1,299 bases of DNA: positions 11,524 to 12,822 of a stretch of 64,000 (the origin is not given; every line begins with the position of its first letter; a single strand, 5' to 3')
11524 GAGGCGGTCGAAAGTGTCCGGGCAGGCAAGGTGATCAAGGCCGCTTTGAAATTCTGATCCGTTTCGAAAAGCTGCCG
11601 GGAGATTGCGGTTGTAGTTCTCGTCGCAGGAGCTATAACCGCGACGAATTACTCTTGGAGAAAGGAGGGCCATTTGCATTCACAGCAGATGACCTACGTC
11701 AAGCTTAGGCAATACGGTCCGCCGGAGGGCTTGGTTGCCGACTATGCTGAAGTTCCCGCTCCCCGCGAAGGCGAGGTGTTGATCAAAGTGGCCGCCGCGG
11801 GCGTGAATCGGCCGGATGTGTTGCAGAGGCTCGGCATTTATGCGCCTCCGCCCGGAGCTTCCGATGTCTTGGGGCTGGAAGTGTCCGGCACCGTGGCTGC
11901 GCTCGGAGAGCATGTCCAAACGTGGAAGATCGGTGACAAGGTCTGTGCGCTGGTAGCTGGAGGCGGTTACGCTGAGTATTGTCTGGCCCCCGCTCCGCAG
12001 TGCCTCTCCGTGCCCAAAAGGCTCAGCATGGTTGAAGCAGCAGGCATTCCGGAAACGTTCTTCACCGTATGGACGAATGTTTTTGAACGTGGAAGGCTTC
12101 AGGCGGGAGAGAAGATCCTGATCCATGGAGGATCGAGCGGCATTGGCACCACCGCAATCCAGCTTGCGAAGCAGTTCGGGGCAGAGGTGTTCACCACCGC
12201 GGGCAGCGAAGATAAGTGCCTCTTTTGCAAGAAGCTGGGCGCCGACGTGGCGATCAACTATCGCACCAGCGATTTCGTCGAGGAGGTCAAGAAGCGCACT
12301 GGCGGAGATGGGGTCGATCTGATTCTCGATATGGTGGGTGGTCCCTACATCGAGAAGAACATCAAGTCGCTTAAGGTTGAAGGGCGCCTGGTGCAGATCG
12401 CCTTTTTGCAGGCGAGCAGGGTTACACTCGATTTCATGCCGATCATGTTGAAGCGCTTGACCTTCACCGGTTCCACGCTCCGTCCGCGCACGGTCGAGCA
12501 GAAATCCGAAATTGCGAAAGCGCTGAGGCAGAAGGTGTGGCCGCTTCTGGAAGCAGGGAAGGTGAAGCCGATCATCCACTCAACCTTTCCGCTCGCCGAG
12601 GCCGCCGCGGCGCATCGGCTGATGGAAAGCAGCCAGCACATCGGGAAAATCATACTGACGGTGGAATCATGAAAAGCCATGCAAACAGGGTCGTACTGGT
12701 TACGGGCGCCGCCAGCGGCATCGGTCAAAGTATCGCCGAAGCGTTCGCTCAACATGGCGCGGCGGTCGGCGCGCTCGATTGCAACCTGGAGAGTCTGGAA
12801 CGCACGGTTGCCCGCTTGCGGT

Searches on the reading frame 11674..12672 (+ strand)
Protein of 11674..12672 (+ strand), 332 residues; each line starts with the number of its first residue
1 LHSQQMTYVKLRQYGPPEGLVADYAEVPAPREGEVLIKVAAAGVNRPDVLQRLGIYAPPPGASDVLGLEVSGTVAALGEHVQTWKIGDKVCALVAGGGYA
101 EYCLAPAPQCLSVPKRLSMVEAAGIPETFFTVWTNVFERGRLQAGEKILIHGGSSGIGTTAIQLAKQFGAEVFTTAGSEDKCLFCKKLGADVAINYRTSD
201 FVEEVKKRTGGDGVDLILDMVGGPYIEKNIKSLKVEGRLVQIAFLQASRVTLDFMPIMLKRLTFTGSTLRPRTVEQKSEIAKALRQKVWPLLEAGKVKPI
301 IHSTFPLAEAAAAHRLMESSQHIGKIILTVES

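Call 32: search_protein_families(library=pfam, proteins=[window:11674-12672:+], max_evalue=0.001)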
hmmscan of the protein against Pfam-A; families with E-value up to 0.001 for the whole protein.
window:11674-12672:+ (332 aa): 3 families
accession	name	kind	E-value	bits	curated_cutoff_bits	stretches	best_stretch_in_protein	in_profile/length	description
PF00107.32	ADH_zinc_N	-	1.5e-31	109.5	31.8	1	156-271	1-116/129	Zinc-binding dehydrogenase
PF13602.12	ADH_zinc_N_2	-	1.1e-29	104.5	27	1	188-328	1-134/134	Zinc-binding dehydrogenase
PF08240.17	ADH_N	-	1.1e-17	64.6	23.5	1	32-115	2-104/104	Alcohol dehydrogenase GroES-like domain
